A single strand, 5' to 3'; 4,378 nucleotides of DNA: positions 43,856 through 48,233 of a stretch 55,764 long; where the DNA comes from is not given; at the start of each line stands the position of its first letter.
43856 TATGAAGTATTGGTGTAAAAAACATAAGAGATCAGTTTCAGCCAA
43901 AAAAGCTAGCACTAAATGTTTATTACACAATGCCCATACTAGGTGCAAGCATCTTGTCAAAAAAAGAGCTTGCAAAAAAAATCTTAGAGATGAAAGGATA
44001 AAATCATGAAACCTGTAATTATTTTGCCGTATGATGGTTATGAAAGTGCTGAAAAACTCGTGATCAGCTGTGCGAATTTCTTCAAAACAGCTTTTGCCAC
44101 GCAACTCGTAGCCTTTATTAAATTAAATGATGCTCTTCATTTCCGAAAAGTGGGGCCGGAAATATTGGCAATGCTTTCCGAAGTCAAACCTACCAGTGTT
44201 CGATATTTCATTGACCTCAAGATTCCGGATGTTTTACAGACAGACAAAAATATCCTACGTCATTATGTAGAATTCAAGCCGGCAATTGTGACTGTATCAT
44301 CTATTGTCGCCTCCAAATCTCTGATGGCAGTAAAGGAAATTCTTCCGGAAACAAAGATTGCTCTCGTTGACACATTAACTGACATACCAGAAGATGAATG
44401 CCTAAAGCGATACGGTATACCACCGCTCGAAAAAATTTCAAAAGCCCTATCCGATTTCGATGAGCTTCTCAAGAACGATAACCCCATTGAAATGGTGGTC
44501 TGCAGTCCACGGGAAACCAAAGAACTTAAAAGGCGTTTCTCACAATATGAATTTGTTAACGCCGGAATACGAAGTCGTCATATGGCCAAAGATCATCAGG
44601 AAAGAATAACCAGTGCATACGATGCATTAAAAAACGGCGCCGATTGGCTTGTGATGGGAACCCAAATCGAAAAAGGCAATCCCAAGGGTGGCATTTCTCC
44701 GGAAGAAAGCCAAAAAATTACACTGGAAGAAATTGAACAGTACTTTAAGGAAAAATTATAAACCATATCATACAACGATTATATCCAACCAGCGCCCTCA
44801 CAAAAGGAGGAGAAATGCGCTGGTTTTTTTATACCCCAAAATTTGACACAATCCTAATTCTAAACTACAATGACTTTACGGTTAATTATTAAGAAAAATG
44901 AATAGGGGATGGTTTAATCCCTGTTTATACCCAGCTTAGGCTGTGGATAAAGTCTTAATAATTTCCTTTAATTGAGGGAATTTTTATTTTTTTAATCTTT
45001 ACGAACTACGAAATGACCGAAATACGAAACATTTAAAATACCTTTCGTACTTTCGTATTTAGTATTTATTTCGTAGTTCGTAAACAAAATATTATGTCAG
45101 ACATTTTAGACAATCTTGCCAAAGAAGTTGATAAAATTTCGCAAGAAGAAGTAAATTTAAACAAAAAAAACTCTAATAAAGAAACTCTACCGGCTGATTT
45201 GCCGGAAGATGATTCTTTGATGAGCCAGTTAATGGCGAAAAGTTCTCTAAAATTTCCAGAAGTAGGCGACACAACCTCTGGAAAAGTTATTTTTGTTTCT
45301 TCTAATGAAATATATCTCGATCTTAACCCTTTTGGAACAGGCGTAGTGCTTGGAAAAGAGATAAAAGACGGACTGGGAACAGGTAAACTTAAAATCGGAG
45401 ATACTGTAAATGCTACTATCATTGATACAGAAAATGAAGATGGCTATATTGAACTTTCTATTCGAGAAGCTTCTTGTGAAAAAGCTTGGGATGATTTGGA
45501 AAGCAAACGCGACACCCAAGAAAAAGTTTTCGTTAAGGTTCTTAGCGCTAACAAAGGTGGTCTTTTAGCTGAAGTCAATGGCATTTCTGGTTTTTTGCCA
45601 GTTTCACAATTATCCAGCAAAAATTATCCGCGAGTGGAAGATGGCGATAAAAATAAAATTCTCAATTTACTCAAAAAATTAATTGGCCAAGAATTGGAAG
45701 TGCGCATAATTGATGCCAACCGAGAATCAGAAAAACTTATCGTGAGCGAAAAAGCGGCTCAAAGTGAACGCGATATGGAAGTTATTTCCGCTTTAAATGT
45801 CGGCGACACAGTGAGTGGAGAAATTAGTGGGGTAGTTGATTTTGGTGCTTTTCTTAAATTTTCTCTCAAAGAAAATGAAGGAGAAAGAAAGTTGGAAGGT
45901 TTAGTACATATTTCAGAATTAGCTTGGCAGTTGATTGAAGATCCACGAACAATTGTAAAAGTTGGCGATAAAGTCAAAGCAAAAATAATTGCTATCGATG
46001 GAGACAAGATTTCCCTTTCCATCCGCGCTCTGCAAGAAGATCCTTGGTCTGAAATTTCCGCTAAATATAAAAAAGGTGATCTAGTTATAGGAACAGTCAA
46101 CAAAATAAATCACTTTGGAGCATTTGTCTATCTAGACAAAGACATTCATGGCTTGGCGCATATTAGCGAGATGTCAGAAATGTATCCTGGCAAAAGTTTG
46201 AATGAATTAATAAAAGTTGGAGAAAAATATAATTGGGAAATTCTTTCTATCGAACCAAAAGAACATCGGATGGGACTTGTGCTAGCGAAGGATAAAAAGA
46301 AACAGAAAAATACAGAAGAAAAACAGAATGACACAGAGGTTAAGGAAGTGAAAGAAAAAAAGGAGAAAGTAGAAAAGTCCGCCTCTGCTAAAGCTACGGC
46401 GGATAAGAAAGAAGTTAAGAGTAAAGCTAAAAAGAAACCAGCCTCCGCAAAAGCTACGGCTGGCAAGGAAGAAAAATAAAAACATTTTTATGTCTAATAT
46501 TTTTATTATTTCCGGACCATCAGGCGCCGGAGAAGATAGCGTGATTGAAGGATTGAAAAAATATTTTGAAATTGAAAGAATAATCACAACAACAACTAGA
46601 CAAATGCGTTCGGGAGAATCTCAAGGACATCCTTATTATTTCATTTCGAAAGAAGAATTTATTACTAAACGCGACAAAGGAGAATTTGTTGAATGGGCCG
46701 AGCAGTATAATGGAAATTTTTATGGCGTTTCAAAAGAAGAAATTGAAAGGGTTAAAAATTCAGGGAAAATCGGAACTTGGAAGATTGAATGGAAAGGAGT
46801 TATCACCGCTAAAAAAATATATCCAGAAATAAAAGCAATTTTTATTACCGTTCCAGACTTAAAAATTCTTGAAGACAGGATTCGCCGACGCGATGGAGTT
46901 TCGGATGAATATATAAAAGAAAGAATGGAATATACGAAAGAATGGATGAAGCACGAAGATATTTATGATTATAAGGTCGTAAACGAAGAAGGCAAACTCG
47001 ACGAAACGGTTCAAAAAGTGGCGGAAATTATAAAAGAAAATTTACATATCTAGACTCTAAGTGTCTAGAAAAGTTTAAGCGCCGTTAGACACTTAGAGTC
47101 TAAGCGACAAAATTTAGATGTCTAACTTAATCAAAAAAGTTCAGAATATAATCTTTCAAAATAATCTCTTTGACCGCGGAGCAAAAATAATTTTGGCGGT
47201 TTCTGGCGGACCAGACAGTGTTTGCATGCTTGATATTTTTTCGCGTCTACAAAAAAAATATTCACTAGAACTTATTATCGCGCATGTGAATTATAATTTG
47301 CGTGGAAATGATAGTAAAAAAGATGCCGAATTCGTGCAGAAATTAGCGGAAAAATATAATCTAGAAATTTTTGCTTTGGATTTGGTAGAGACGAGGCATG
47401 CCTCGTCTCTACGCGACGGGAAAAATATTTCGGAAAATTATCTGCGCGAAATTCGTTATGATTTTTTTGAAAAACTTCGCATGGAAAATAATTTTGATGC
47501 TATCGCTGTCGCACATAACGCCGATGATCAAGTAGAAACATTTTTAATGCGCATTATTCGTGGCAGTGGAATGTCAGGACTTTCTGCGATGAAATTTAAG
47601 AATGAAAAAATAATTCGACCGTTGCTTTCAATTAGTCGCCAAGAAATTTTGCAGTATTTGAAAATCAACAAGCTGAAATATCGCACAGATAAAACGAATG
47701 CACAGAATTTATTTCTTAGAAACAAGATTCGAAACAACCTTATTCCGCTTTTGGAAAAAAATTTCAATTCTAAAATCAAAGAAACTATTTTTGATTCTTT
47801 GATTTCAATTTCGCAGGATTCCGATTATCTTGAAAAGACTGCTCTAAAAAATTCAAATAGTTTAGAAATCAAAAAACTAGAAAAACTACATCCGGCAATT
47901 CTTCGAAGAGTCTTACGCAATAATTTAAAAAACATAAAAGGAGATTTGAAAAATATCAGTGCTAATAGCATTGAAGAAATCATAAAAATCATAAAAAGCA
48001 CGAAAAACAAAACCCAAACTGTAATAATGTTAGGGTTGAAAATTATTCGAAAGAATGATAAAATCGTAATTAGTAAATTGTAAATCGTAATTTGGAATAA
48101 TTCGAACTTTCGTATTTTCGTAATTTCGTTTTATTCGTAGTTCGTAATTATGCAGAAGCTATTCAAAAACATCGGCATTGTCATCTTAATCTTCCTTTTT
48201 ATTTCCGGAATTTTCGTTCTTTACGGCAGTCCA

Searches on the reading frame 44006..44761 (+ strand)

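Call 17: search_protein_families(library=pfam, proteins=[window:44006-44761:+], max_evalue=0.001)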
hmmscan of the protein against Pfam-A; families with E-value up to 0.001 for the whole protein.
window:44006-44761:+ (251 aa): 1 family
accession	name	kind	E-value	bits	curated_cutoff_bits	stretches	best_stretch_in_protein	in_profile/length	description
PF00215.30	OMPdecase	-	1.4e-08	35.3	27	1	35-221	26-208/221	Orotidine 5'-phosphate decarboxylase / HUMPS family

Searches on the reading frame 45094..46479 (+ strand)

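Call 17: search_protein_families(library=pfam, proteins=[window:45094-46479:+], max_evalue=0.001)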
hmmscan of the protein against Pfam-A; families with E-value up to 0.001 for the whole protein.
window:45094-46479:+ (461 aa): 4 families
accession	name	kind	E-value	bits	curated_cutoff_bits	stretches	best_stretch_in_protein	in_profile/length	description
PF00575.29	S1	-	2.5e-38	130.7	22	4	235-311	3-74/74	S1 RNA binding domain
PF23459.1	S1_RRP5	-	1.3e-09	39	27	0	325-388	1-63/72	RRP5 S1 domain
PF21710.3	Spt6_S1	-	4.2e-09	37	27.5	0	326-395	15-84/91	Spt6, S1/OB domain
PF21543.3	CvfB_2nd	-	7.5e-05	23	27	0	101-124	53-75/76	Virulence regulatory factor CvfB, second domain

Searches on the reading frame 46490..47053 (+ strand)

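Call 17: search_protein_families(library=pfam, proteins=[window:46490-47053:+], max_evalue=0.001)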
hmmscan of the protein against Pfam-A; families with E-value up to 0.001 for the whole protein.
window:46490-47053:+ (187 aa): 1 family
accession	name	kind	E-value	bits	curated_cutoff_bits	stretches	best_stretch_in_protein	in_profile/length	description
PF00625.27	Guanylate_kin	-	4.8e-36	124.6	25.2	1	3-183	3-181/182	Guanylate kinase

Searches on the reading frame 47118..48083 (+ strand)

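Call 17: search_protein_families(library=pfam, proteins=[window:47118-48083:+], max_evalue=0.001)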
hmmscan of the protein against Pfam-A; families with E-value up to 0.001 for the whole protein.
window:47118-48083:+ (321 aa): 3 families
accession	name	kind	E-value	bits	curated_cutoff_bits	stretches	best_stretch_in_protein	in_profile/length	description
PF01171.26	ATP_bind_3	-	3e-54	184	27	1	23-207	1-182/182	PP-loop family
PF01507.26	PAPS_reduct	-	1.5e-05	25.6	22.5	1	24-188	2-156/175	Phosphoadenosine phosphosulfate reductase domain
PF22132.1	TilS-like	-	0.00054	19.8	30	0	244-268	2-26/66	TilS-like substrate binding domain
